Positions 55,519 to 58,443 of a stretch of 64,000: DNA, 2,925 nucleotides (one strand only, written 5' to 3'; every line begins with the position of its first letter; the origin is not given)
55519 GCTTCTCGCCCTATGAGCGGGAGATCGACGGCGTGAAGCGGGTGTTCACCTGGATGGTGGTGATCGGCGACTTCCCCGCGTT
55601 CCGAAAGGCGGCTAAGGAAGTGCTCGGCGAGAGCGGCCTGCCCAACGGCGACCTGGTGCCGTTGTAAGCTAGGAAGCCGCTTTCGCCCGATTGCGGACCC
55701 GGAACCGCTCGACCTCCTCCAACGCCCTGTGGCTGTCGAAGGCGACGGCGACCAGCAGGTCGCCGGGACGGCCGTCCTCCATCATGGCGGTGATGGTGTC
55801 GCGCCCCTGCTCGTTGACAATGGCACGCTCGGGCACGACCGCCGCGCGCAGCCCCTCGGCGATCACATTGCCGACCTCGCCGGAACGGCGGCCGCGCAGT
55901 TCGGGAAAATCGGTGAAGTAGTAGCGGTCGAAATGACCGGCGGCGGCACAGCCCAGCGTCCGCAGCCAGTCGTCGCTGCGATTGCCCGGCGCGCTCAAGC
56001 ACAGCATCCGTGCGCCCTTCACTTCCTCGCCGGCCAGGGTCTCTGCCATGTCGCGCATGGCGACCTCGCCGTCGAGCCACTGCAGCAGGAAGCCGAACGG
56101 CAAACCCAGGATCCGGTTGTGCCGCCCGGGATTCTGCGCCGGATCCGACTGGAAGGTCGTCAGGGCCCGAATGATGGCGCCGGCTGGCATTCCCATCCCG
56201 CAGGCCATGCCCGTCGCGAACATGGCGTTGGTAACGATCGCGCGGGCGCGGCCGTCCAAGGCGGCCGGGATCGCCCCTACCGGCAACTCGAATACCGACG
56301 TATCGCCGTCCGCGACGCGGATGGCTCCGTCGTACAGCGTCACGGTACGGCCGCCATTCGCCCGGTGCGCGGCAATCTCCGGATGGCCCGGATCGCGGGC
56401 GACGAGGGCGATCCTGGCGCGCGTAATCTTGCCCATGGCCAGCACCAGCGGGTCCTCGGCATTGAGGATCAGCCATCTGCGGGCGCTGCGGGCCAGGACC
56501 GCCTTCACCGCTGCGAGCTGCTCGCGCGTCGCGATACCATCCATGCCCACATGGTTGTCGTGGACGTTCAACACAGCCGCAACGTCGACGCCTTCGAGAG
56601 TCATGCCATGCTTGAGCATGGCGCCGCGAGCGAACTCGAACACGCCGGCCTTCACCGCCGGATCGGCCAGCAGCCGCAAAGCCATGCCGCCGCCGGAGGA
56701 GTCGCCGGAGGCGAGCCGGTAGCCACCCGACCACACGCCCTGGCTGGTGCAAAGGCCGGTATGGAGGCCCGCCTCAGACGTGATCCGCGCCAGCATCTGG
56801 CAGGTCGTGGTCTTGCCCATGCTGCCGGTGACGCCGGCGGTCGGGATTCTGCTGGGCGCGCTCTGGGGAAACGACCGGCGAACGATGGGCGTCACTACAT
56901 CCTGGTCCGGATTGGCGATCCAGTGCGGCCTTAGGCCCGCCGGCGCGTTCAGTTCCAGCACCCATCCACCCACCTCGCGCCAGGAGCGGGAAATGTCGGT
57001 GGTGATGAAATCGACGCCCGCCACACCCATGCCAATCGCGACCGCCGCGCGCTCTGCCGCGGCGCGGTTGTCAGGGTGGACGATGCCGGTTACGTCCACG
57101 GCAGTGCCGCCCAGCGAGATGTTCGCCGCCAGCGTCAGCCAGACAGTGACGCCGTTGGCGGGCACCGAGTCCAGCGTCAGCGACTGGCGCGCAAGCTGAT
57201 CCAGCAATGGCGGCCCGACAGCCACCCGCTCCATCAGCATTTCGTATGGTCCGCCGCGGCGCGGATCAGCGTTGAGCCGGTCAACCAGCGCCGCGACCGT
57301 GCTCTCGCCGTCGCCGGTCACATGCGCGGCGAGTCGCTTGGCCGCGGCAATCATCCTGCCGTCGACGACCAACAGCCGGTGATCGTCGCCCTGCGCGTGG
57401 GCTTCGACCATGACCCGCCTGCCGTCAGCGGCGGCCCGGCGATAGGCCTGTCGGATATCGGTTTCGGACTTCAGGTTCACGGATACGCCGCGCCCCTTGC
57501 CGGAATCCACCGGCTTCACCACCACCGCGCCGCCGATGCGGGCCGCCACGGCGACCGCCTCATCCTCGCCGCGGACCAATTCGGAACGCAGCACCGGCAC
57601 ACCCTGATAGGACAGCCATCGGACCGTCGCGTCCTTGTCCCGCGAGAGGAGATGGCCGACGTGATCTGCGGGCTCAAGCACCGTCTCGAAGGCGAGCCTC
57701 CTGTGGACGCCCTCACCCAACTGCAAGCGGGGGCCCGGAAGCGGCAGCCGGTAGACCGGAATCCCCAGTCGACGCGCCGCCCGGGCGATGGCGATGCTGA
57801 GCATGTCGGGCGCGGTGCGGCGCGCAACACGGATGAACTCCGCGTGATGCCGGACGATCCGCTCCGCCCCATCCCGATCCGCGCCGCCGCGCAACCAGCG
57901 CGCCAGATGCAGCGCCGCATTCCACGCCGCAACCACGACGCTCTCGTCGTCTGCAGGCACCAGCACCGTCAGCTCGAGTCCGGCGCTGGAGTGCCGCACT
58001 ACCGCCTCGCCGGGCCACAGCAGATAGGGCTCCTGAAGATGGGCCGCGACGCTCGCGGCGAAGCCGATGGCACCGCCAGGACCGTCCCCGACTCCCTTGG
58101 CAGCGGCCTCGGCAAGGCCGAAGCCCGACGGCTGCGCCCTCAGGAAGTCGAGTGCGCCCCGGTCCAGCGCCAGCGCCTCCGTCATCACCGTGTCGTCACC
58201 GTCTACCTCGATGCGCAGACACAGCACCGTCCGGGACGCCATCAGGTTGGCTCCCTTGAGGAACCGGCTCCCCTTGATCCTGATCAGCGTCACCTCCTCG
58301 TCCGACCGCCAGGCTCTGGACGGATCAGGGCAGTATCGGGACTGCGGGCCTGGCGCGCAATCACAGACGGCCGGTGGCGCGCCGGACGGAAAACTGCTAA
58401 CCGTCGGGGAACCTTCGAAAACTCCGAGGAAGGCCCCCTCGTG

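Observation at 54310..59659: Anbu proteasome-like peptidase paired with a cyanophycin-synthetase-like ligase and a second ATP-grasp enzyme: a non-canonical Anbu neighbourhood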

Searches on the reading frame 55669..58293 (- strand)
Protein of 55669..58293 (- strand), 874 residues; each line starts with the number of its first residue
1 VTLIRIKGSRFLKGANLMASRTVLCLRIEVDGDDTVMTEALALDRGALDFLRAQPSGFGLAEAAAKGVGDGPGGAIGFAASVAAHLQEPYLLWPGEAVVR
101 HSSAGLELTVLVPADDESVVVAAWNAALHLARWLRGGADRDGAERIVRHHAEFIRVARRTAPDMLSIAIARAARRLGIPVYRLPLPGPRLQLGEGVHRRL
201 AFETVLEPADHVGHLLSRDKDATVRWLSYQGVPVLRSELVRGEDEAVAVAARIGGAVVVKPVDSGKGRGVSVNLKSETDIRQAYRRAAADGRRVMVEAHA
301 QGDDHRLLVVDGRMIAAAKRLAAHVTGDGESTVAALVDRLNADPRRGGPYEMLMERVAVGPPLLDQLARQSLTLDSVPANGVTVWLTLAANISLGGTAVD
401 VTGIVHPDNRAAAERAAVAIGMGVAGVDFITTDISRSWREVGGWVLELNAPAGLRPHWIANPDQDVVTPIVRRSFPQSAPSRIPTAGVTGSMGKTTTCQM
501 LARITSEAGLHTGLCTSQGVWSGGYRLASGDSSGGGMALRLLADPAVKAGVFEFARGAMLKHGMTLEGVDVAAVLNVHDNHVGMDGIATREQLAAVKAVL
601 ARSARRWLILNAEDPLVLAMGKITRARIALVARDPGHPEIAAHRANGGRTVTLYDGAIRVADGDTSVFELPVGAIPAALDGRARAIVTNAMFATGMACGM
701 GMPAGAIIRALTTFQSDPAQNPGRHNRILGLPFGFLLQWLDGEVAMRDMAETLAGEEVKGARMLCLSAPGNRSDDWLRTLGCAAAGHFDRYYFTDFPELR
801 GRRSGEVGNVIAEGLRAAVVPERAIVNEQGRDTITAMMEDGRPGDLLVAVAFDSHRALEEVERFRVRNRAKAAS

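Call 3: search_protein_families(library=pfam, proteins=[window:55669-58293:-], max_evalue=0.01)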
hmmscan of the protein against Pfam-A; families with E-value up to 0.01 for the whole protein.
window:55669-58293:- (874 aa): 7 families
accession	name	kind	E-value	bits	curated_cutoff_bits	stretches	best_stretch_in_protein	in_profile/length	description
PF08245.18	Mur_ligase_M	-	1.2e-11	45.4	24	1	488-637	1-151/200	Mur ligase middle domain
PF13549.11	ATP-grasp_5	-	2.1e-06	27.7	27.6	1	225-301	17-98/221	ATP-grasp domain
PF08443.16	RimK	-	9.2e-06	25.8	21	1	218-322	2-107/188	RimK-like ATP-grasp domain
PF02222.28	ATP-grasp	-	1.2e-05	25.4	27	1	228-300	4-76/179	ATP-grasp domain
PF02786.22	CPSase_L_D2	-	0.00027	20.9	19.8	1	219-348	1-122/211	Carbamoyl-phosphate synthase L chain, ATP binding domain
PF02955.21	GSH-S_ATP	-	0.00036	20.4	23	1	240-324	17-106/175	Prokaryotic glutathione synthetase, ATP-grasp domain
PF07478.18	Dala_Dala_lig_C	-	0.0019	18.1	24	1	240-311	21-92/204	D-ala D-ala ligase C-terminus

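Call 4: search_protein_families(library=ncbifam, proteins=[window:55669-58293:-], max_evalue=0.01)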
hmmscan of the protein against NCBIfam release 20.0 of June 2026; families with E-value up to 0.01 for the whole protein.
window:55669-58293:- (874 aa): 36 families (the best 25 are shown)
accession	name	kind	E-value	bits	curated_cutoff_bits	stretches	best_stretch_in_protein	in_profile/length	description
NF010623.0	PRK14016.1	subfamily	6.1e-174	580.5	877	1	107-868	107-867/871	cyanophycin synthetase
TIGR02068.2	cya_phycin_syn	equivalog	4.5e-173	577.5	850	1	110-863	109-860/862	cyanophycin synthetase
TIGR03103.1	trio_acet_GNAT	equivalog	2.2e-41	142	569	1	169-437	247-511/547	N-acetylglutaminylglutamine synthetase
NF002688.0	PRK02471.1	equivalog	9e-38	130.1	425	1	214-457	484-732/756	bifunctional glutamate--cysteine ligase GshA/glutathione synthetase GshB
TIGR01435.1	glu_cys_lig_rel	equivalog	7.5e-22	77.3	656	1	211-450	461-693/719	bifunctional glutamate--cysteine ligase/glutathione synthetase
TIGR00768.1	rimK_fam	subfamily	1.1e-10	41.3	143.4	1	216-320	84-193/276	RimK family alpha-L-glutamate ligase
NF008896.0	PRK11929.1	equivalog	4.1e-09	34.8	1023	1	471-716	598-820/965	bifunctional UDP-N-acetylmuramoyl-L-alanyl-D-glutamate--2,6-diaminopimelate ligase MurE/UDP-N-acetylmuramoyl-tripeptide--D-alanyl-D-alanine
NF002378.0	PRK01372.1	subfamily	6e-09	35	243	1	216-317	97-196/305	D-alanine--D-alanine ligase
NF001124.0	PRK00139.1-2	equivalog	2.1e-08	33.3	476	1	398-848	25-463/500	UDP-N-acetylmuramoyl-L-alanyl-D-glutamate--2,6-diaminopimelate ligase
TIGR01143.1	murF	subfamily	1.5e-07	30.8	288.6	1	483-716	74-284/418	UDP-N-acetylmuramoyl-tripeptide--D-alanyl-D-alanine ligase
TIGR02144.1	LysX_arch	equivalog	2.3e-07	30.2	275.6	1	216-324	84-197/281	lysine biosynthesis protein LysX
NF033197.0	F430_CfbE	equivalog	3.2e-07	29.7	250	1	482-522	98-136/430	coenzyme F430 synthase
TIGR01205.1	D_ala_D_alaTIGR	subfamily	4.5e-07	29.1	245.65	1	214-313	101-205/318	D-alanine--D-alanine ligase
NF007764.0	PRK10446.1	equivalog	1.9e-06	27.4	331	1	216-323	96-206/300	30S ribosomal protein S6--L-glutamate ligase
TIGR01085.1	murE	subfamily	3e-06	26.4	257.3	1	480-848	82-442/472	UDP-N-acetylmuramyl-tripeptide synthetase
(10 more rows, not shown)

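Call 6: search_solved_structures(query=window:55669-58293:-, max_evalue=0.001, show_alignments=1)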
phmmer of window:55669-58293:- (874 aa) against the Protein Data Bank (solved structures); distinct sequences matched with E-value up to 0.001: 14.
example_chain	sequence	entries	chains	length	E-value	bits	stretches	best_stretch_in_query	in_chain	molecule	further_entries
7lgm_A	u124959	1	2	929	8.6e-133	447.5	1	146-864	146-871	Cyanophycin synthase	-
7lgn_A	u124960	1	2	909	2.4e-131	442.8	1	80-863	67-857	Cyanophycin synthase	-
7txv_A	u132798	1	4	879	6.2e-112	378.6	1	82-815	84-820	Cyanophycin synthase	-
7lg5_A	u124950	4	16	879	6.4e-112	378.5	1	82-815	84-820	Cyanophycin synthase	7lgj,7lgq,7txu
7wac_A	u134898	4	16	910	2e-110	373.6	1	163-834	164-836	Cyanophycin synthase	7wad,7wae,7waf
8fxh_A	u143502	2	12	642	5.3e-45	157.1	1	167-486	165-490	RimK domain-containing protein ATP-grasp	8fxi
7ta5_A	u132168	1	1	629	4.1e-44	154.2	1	166-572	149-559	Glutathione synthase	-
3ln7_A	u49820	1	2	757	5.9e-24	87.5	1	211-449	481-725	Glutathione biosynthesis bifunctional protein gshAB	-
3ln6_A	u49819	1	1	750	7.9e-24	87.1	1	245-477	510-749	Glutathione biosynthesis bifunctional protein gshAB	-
8w9z_N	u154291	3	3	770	1.8e-05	26.4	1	443-617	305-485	UDP-N-acetylmuramoyl-L-alanyl-D-glutamate--2, 6-diaminopimelate ligase-like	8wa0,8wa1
4xyl_B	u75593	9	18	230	2e-05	26.2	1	226-302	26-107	beta subunit of Acyl-CoA synthetase (NDP forming) | Uncharacterized protein | beta subunit of acetyl-CoA synthetase (NDP forming)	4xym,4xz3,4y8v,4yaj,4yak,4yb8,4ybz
7qyr_A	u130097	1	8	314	0.00025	22.6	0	208-323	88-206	Probable alpha-L-glutamate ligase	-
8evy_B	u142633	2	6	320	0.00068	21.1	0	215-329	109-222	D-alanine--D-alanine ligase B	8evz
7qys_A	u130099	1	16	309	0.00079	20.9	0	390-482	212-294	Probable alpha-L-glutamate ligase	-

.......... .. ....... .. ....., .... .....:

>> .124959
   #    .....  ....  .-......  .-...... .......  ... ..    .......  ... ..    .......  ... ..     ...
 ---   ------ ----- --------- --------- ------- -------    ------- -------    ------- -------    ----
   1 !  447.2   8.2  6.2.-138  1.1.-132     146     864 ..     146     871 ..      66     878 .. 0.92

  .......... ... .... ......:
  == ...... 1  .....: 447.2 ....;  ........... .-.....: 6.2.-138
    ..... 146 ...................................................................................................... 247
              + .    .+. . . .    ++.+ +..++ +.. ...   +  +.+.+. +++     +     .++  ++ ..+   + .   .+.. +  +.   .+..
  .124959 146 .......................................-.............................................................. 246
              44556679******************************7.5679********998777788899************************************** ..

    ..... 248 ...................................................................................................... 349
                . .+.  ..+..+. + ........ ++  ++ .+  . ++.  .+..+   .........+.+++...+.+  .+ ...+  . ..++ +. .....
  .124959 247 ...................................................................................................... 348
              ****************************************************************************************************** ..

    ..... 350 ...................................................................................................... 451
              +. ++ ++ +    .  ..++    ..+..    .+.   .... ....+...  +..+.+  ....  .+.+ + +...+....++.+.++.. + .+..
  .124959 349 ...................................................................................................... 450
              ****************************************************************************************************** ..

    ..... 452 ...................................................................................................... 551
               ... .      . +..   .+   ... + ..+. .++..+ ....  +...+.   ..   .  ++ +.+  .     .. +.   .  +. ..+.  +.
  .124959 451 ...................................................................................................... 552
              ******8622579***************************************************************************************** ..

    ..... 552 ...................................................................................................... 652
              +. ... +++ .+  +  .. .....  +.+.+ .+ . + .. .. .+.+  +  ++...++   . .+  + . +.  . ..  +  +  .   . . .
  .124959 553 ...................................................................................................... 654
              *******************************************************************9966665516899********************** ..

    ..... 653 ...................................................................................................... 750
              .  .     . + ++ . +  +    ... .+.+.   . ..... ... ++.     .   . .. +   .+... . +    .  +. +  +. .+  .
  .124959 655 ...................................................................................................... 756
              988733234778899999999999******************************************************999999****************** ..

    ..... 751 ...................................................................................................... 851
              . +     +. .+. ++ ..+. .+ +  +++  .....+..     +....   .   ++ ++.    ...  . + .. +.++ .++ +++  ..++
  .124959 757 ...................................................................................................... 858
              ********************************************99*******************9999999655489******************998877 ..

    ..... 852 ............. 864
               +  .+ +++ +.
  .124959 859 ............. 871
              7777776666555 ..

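Call 15: find_homologous_proteins(query=window:55669-58293:-)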
Query window:55669-58293:- (874 aa): 746 proteins with E <= 0.001 among 8000 candidates; the best 120 are listed.
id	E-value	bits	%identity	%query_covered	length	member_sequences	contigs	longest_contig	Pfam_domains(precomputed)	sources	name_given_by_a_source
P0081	0.0e+0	1923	100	100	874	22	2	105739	PF13549.12,PF08245.19,PF02222.28,PF08443.17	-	-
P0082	0.0e+0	1421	76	100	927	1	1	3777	PF08245.19,PF08443.17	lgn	-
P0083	0.0e+0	1301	72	99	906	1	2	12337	PF02955.22,PF13549.12,PF02786.23,PF08245.19,PF02222.28,PF08443.17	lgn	-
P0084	3.5e-258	877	51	99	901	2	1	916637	PF02955.22,PF13549.12,PF02786.23,PF08245.19,PF08443.17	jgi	jgi:cyanophycin synthetase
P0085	3.2e-254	864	53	94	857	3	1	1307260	PF13549.12,PF08245.19,PF08443.17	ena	-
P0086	8.1e-254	863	51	99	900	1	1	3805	PF02955.22,PF13549.12,PF02786.23,PF08245.19,PF02222.28,PF08443.17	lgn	-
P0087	3.5e-248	844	53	93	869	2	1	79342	PF13549.12,PF08245.19,PF08443.17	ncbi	-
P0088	5.1e-238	811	51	91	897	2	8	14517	PF02955.22,PF13549.12,PF02786.23,PF08245.19,PF08443.17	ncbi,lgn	-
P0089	2.4e-235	802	47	99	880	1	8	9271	PF13549.12,PF08245.19,PF08443.17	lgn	-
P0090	6.6e-234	797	50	91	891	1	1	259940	PF02955.22,PF13549.12,PF02786.23,PF08245.19,PF02222.28,PF08443.17,PF07478.19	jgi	jgi:cyanophycin synthetase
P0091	8.7e-232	790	50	93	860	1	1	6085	PF13549.12,PF02786.23,PF08245.19,PF08443.17,PF07478.19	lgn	-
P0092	9.4e-225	767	47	100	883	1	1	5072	PF13549.12,PF02786.23,PF08245.19,PF02222.28,PF08443.17,PF07478.19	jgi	jgi:cyanophycin synthetase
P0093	2.8e-219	749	47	99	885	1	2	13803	PF02955.22,PF13549.12,PF08245.19,PF08443.17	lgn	-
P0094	1.2e-215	737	46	99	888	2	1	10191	PF02955.22,PF08245.19,PF08443.17,PF07478.19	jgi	jgi:cyanophycin synthetase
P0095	1.7e-215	736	47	99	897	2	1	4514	PF08245.19,PF08443.17,PF07478.19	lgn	-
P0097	6.2e-212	724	48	94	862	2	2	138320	PF02955.22,PF08245.19,PF08443.17,PF07478.19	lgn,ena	-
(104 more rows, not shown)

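Call 17: find_encoding_contigs(protein=P0083, flank=10000, max_places=2)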
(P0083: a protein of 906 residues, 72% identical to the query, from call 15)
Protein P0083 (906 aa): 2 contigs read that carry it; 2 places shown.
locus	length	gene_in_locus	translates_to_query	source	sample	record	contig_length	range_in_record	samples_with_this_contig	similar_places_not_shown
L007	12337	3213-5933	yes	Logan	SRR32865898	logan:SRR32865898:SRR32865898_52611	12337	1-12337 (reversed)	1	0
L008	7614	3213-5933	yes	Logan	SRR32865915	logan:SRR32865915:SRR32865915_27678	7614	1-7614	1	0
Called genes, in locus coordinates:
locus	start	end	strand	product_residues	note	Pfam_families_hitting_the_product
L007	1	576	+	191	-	?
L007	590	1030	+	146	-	PF07110:EthD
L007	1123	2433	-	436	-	PF13091:PLDc_2, PF00614:PLDc (faint), PF13091:PLDc_2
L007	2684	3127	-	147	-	PF07883:Cupin_2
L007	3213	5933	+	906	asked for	PF08443:RimK (faint), PF13549:ATP-grasp_5 (weak), PF02222:ATP-grasp (weak), PF02786:CPSase_L_D2 (weak), PF02955:GSH-S_ATP (faint), PF08245:Mur_ligase_M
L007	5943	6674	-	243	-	PF00227:Proteasome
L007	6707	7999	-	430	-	-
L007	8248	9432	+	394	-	PF08028:Acyl-CoA_dh_2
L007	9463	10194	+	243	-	PF13643:DUF4145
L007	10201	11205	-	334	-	-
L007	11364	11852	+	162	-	-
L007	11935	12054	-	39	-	-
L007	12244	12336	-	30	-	?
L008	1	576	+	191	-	?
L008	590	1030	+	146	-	PF07110:EthD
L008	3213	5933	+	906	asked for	PF08443:RimK (faint), PF13549:ATP-grasp_5 (weak), PF02222:ATP-grasp (weak), PF02786:CPSase_L_D2 (weak), PF02955:GSH-S_ATP (faint), PF08245:Mur_ligase_M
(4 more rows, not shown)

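Call 18: find_encoding_contigs(protein=P0084, flank=10000, max_places=1)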
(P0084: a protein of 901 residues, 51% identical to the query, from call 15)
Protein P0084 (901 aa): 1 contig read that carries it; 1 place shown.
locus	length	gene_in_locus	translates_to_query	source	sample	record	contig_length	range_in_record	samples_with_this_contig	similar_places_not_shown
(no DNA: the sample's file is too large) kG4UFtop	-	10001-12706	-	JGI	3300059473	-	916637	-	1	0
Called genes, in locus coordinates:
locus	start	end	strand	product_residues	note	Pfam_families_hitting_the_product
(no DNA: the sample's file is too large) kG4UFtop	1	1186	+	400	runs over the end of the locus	-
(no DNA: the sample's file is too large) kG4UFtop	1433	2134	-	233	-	PF01988:VIT1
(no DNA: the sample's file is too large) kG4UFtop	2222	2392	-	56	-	-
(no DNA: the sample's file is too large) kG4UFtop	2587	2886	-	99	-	-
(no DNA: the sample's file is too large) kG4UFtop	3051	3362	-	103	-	-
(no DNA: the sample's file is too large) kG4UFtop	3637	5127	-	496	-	PF00171:Aldedh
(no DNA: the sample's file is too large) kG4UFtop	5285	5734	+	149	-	PF00486:Trans_reg_C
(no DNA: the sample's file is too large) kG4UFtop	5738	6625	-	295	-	PF04072:LCM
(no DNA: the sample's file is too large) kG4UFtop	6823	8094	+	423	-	PF00355:Rieske, PF00848:Ring_hydroxyl_A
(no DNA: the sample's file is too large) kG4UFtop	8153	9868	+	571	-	PF01979:Amidohydro_1 (faint), PF07969:Amidohydro_3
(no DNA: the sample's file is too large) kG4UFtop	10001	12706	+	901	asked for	PF02786:CPSase_L_D2 (weak), PF02955:GSH-S_ATP (faint), PF08443:RimK (weak), PF13549:ATP-grasp_5 (weak), PF08245:Mur_ligase_M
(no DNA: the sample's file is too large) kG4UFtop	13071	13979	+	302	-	PF12697:Abhydrolase_6 (weak)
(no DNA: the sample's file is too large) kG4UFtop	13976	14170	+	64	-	-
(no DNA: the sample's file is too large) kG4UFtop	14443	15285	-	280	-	PF08032:SpoU_sub_bind, PF00588:SpoU_methylase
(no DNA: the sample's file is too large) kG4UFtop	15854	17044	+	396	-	PF00009:GTP_EFTU, PF03144:GTP_EFTU_D2, PF03143:GTP_EFTU_D3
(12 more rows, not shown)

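Call 19: find_encoding_contigs(protein=P0085, flank=10000, max_places=1)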
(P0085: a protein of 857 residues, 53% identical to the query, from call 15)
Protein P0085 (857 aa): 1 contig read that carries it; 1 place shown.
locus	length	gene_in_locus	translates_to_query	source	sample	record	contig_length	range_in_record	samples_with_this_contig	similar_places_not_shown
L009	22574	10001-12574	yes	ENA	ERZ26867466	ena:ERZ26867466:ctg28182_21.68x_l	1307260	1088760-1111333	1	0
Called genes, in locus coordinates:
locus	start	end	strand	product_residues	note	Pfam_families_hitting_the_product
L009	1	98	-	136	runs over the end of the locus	PF13577:SnoaL_4, PF14534:DUF4440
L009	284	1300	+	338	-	PF03544:TonB_C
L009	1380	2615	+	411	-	PF00144:Beta-lactamase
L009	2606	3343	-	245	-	PF01479:S4, PF00849:PseudoU_synth_2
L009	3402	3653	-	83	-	-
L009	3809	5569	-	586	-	PF19291:TREH_N, PF00723:Glyco_hydro_15, PF22422:MGH1-like_GH (faint)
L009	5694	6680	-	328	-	PF13493:DUF4118, PF07536:HWE_HK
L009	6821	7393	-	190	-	PF13640:2OG-FeII_Oxy_3 (weak), PF13759:2OG-FeII_Oxy_5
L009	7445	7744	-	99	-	-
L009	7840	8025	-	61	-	-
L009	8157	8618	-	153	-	PF00903:Glyoxalase, PF13669:Glyoxalase_4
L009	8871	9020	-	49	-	-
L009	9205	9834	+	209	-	PF13669:Glyoxalase_4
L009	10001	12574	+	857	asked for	PF08443:RimK (faint), PF13549:ATP-grasp_5 (weak), PF08245:Mur_ligase_M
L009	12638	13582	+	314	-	PF00135:COesterase, PF20434:BD-FAE, PF07859:Abhydrolase_3, PF00326:Peptidase_S9 (faint)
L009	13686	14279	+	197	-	PF01243:PNPOx_N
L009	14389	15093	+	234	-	PF13505:OMP_b-brl, PF03797:Autotransporter (faint)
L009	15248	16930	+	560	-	PF22807:TrAA12, PF23500:DUF7133 (faint), PF07995:GSDH (weak), PF00034:Cytochrom_C, PF13442:Cytochrome_CBB3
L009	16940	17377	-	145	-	PF07883:Cupin_2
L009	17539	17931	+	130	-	PF05239:PRC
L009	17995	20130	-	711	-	PF00989:PAS (weak), PF08447:PAS_3, PF08448:PAS_4 (weak), PF13426:PAS_9, PF08448:PAS_4 (weak), PF13426:PAS_9, PF00990:GGDEF, PF00563:EAL, +1 more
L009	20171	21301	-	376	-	-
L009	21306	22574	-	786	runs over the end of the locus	PF13692:Glyco_trans_1_4 (weak), PF01266:DAO (faint), PF13450:NAD_binding_8, PF03275:GLF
